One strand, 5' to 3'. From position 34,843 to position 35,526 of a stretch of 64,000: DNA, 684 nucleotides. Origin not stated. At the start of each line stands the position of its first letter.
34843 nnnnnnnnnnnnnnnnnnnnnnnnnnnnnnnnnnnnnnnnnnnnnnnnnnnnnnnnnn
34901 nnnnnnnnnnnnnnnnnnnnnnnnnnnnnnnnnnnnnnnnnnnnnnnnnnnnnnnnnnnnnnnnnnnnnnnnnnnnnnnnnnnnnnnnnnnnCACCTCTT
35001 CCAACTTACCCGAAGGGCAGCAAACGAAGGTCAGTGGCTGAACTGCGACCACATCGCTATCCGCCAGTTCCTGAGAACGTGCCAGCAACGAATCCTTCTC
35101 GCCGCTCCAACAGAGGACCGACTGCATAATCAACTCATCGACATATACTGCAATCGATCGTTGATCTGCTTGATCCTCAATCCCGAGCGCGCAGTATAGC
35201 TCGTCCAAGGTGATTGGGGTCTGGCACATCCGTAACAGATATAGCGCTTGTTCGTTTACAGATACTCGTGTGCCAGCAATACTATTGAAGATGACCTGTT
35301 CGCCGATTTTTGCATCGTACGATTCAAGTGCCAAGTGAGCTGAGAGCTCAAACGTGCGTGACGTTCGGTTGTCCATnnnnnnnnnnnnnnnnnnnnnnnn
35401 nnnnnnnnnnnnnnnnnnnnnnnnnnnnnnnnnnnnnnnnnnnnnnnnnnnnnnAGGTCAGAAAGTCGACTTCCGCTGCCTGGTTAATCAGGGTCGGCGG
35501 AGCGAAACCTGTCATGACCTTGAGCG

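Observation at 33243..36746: Candidate undescribed RiPP-like peptide-modification locus: RRE-fused MccB/ThiF-like E1 + RRE-fused arginase-family hydrolase + Arg-rich small ORF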

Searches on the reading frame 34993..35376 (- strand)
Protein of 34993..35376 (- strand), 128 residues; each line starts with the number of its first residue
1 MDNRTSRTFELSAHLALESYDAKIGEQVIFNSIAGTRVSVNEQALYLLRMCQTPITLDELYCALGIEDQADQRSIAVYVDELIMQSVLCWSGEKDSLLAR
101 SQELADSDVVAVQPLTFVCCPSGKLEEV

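Call 39: predict_structure(alignment_id=A1)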
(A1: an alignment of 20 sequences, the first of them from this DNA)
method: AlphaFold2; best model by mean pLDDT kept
length: 128 residues; sequences in the alignment: 20
mean_pLDDT: 78.5   pTM: 0.63
mean pLDDT of the five models: 78.5, 74.1, 73.1, 71.4, 67.4
residues with pLDDT >= 90: 57; 70-90: 33; 50-70: 19; < 50: 19
segments of 3 or more residues with pLDDT < 50: 108-121
pLDDT, mean of each block of 10 residues (from residue 1): 77 90 88 88 90 94 94 92 91 67 53 43 48
secondary structure, 60 per line:
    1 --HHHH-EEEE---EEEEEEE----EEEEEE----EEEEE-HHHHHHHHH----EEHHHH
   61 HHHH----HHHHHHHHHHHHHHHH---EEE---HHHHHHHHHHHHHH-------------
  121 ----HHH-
elements in order: H3-6 E8-11 E15-21 E26-31 E36-40 H42-50 H57-64 H69-84 E88-90 H94-107

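Call 43: fold_search(model_id=the predicted structure, library=pdb)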
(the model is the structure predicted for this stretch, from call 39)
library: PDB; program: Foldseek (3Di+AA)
matches with E <= 10: 862; with E <= 0.001: 1
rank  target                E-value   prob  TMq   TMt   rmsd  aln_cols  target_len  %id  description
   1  8vpo                  1.2e-04  1.00  0.61  0.19   3.2       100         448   20  X-Ray Crystal Structure of TigE from Paramaledivibacter caminithermalis (released 2024-02-07)
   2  5v1v_A                7.5e-03  1.00  0.44  0.60   4.0        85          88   18  TbiB1 in Complex with the TbiA(alpha) Leader Peptide (released 2018-09-05)
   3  5v1u_B                1.9e-02  1.00  0.47  0.66   3.6        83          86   14  TbiB1 in Complex with the TbiA(beta) Leader Peptide (released 2018-09-05)
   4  7ly7_B                2.4e-02  0.96  0.42  0.19  12.0       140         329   15  Crystal structure of the elongation module of the bacillamide NRPS, BmdB, in complex with the oxidase BmdC (released 2022-02-02)
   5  5lq4_A                4.5e-02  0.99  0.47  0.15   3.5        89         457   16  The Structure of ThcOx, the First Oxidase Protein from the Cyanobactin Pathways (released 2016-11-09)
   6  5lq4_B                4.5e-02  0.99  0.47  0.15   3.5        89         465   15  The Structure of ThcOx, the First Oxidase Protein from the Cyanobactin Pathways (released 2016-11-09)
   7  5v1u_C                5.4e-02  0.93  0.36  0.49   9.4       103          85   13  TbiB1 in Complex with the TbiA(beta) Leader Peptide (released 2018-09-05)
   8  5v1u_A                5.8e-02  0.99  0.43  0.62   3.9        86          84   17  TbiB1 in Complex with the TbiA(beta) Leader Peptide (released 2018-09-05)
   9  5v1u_D                9.5e-02  0.99  0.46  0.66   3.5        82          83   13  TbiB1 in Complex with the TbiA(beta) Leader Peptide (released 2018-09-05)
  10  6jx3_B                1.0e-01  0.99  0.48  0.67   3.1        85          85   18  Lasso peptide synthetase B1 complexed with the leader peptide (released 2019-06-26)
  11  5why_B                1.1e-01  0.95  0.41  0.14   4.1        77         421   17  Structural Insights into Thioether Bond Formation in the Biosynthesis of Sactipeptides (released 2017-07-26)
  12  5why_A                1.3e-01  0.93  0.40  0.15   4.1        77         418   17  Structural Insights into Thioether Bond Formation in the Biosynthesis of Sactipeptides (released 2017-07-26)
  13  6gri_2                1.7e-01  0.77  0.37  0.21   3.8        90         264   13  E. coli Microcin synthetase McbBCD complex (released 2019-01-30)
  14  8t19_A                1.9e-01  0.97  0.45  0.62   3.1        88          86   11  RiPP precursor peptide recognition element (RRE) domain of Ocin-ThiF-like partner protein, PbtF, bound to an 8 residue (released 2024-06-12)
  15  3h5n_D                2.4e-01  0.69  0.35  0.16   4.7        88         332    9  Crystal structure of E. coli MccB + ATP (released 2009-06-16)
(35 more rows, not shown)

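Call 78: search_protein_representatives(alignment_id=A1)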
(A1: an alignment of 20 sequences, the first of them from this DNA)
Query: 20 sequences, 127 profile positions. Proteins with E-value up to 0.001 (for the whole library): 26; up to 1e-10: 13; up to 1e-30: 3. The best 26 are listed.
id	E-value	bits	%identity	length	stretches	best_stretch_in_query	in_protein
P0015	2.4e-46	173.1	-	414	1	1-127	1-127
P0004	1.1e-36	142.0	-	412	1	1-127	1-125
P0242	3.6e-36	140.2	-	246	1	4-126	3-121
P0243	9.3e-28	113.1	-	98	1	1-96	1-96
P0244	1.7e-26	108.9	-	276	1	4-127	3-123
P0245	3.4e-25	104.8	-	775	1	1-127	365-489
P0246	2.6e-19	85.7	-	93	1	43-125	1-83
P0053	1.2e-16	77.2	-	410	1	6-122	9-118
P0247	9.2e-16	74.3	-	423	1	4-122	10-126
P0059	7.7e-14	68.1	-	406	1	2-119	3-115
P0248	6.9e-13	65.0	-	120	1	1-121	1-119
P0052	2.0e-11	60.3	-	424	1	6-127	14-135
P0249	8.0e-11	58.3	-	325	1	16-122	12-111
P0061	1.1e-10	57.8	-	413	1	5-123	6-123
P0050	1.2e-10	57.8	-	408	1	3-121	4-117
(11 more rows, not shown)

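Call 81: search_solved_structures(query=A1, max_evalue=10)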
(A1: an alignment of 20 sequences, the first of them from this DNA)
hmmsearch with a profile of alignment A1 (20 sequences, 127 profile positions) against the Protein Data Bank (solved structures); distinct sequences matched with E-value up to 10: 4.
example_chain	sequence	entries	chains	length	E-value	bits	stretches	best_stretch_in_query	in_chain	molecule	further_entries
9fhl_d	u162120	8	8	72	0.065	16.6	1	32-79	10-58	VapB-type antitoxin | aS33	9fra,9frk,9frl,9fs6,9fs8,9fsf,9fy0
9k83_A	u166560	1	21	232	0.23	14.8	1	49-90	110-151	Fiber-n6-Zn1-HEHE-43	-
5kyu_B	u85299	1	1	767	1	12.6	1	38-116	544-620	Protein transport protein Sec24D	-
3efo_B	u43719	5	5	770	1.1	12.6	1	38-116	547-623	SEC24 related gene family, member D | Protein transport protein Sec24D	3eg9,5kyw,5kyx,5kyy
